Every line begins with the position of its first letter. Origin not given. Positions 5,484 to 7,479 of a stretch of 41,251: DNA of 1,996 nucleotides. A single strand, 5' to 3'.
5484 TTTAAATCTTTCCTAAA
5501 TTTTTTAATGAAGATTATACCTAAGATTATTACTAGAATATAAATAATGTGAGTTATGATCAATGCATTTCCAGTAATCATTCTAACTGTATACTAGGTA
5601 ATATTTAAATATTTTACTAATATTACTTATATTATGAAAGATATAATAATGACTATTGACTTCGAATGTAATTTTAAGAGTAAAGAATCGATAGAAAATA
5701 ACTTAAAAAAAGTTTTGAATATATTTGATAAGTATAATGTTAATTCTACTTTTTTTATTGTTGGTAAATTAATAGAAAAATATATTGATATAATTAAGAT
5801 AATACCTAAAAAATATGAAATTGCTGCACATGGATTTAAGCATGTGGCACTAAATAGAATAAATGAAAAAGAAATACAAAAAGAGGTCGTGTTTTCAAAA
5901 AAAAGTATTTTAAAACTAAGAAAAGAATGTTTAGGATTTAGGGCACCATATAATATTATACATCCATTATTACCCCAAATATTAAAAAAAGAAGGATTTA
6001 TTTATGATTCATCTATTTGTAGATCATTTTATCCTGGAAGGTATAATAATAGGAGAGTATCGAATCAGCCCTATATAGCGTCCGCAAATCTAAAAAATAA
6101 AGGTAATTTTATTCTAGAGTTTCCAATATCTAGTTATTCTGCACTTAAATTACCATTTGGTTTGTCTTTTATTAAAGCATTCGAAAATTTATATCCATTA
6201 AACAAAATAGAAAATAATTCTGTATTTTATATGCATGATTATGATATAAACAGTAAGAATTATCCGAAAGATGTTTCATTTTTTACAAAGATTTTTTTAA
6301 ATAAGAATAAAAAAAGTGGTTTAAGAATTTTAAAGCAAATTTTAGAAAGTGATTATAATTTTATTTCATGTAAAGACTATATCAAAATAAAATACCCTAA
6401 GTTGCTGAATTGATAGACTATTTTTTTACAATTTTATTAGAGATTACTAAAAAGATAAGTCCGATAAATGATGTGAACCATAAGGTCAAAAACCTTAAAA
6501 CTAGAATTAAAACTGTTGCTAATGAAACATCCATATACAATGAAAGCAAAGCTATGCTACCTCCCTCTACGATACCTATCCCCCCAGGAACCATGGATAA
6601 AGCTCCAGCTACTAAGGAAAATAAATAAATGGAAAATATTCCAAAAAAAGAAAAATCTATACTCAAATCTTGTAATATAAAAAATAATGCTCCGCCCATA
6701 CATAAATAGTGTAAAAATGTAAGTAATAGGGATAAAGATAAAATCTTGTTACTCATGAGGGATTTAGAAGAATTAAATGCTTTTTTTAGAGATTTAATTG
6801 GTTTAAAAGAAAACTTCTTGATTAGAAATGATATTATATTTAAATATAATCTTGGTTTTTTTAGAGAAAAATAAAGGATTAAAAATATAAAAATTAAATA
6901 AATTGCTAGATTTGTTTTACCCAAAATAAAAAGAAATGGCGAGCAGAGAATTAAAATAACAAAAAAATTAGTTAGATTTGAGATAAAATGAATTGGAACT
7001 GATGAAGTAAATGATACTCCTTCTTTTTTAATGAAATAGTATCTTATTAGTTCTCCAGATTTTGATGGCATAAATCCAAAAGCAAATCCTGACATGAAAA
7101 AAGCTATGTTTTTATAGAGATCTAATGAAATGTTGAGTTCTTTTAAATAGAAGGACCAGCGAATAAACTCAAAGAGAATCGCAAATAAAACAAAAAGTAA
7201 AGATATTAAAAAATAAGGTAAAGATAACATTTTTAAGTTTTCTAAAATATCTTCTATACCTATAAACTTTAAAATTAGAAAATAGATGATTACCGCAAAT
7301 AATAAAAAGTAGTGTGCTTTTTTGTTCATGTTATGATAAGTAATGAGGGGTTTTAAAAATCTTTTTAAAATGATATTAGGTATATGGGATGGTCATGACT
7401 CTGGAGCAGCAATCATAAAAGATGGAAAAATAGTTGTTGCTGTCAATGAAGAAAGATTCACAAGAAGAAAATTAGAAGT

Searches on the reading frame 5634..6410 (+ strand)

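Call 51: search_protein_families(library=pfam, proteins=[window:5634-6410:+], max_evalue=1)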
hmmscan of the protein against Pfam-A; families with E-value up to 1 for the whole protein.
window:5634-6410:+ (259 aa): 5 families
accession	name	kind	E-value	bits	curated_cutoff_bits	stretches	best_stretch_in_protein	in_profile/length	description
PF01522.26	Polysacc_deac_1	-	6.3e-13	49.2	23.1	1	21-122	18-121/124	Polysaccharide deacetylase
PF11959.13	DUF3473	-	0.0015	18.9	29.6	1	140-250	14-129/130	Domain of unknown function (DUF3473)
PF10096.14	DUF2334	-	0.0054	16.8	26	1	23-210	17-196/203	Uncharacterized protein conserved in bacteria (DUF2334)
PF22537.1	WbmS-like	-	0.045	14.2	27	1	23-129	12-111/186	Polysaccharide deacetylase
PF07194.16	P2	-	0.32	11.5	23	0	41-85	20-68/81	P2 response regulator binding domain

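Call 78: search_protein_families(library=ncbifam, proteins=[window:5634-6410:+], max_evalue=0.001)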
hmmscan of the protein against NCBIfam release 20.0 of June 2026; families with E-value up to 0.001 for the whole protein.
window:5634-6410:+ (259 aa): 7 families
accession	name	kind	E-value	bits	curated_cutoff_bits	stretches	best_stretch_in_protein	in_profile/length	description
TIGR03006.1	pepcterm_polyde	equivalog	3.8e-21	75.4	276.2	1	18-228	30-250/272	XrtA system polysaccharide deacetylase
TIGR02764.1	spore_ybaN_pdaB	equivalog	1.3e-14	54.5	237.4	1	21-106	18-105/191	polysaccharide deacetylase family sporulation protein PdaB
TIGR04243.1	nodulat_NodB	equivalog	4e-10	39.5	240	1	26-108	19-104/197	chitooligosaccharide deacetylase NodB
NF045821.1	PgAcgDacpgdA1_Bac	equivalog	2e-09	36.8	400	1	25-109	104-190/282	peptidoglycan-N-acetylglucosamine deacetylase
TIGR02873.1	spore_ylxY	hypoth_equivalog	6.1e-09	35.5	391.5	1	22-92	98-169/268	probable sporulation protein, polysaccharide deacetylase family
TIGR02884.1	spore_pdaA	equivalog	4.2e-07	29.9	298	1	23-95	51-124/224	delta-lactam-biosynthetic de-N-acetylase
NF045820.1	PgAcgDacpgdA_Strep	equivalog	9.6e-06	24.6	800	1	25-108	284-369/463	peptidoglycan-N-acetylglucosamine deacetylase PgdA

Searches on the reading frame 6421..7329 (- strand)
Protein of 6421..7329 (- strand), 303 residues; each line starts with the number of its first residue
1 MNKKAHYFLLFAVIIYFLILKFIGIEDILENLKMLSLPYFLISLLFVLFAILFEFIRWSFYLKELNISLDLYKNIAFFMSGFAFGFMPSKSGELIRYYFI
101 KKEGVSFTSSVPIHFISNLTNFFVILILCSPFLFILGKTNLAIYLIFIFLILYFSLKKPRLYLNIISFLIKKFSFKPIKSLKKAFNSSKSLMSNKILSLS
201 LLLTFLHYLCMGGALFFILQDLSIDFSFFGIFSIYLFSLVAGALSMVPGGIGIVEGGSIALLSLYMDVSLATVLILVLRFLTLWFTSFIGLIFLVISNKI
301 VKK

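Call 51: search_protein_families(library=pfam, proteins=[window:6421-7329:-], max_evalue=1)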
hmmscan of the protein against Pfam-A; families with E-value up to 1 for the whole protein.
window:6421-7329:- (303 aa): 1 family
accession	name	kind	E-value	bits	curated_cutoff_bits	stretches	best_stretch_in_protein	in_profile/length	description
PF03706.18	LPG_synthase_TM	-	7.3e-37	127.9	33.4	1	9-290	6-302/302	Lysylphosphatidylglycerol synthase TM region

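Call 78: search_protein_families(library=ncbifam, proteins=[window:6421-7329:-], max_evalue=0.001)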
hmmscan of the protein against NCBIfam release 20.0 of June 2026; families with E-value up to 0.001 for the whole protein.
window:6421-7329:- (303 aa): 3 families
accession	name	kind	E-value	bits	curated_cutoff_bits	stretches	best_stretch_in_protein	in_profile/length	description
TIGR00374.1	TIGR00374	subfamily_domain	1.1e-21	77.5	43.2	1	12-303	4-319/323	flippase-like domain-containing protein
NF053789.1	GlcN_PG_flip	equivalog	7.7e-15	55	320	1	4-298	3-319/327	glucosaminyl phosphatidylglycerol flippase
NF033480.1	bifunc_MprF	equivalog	4e-07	28.7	600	1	9-296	13-296/841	bifunctional lysylphosphatidylglycerol flippase/synthetase MprF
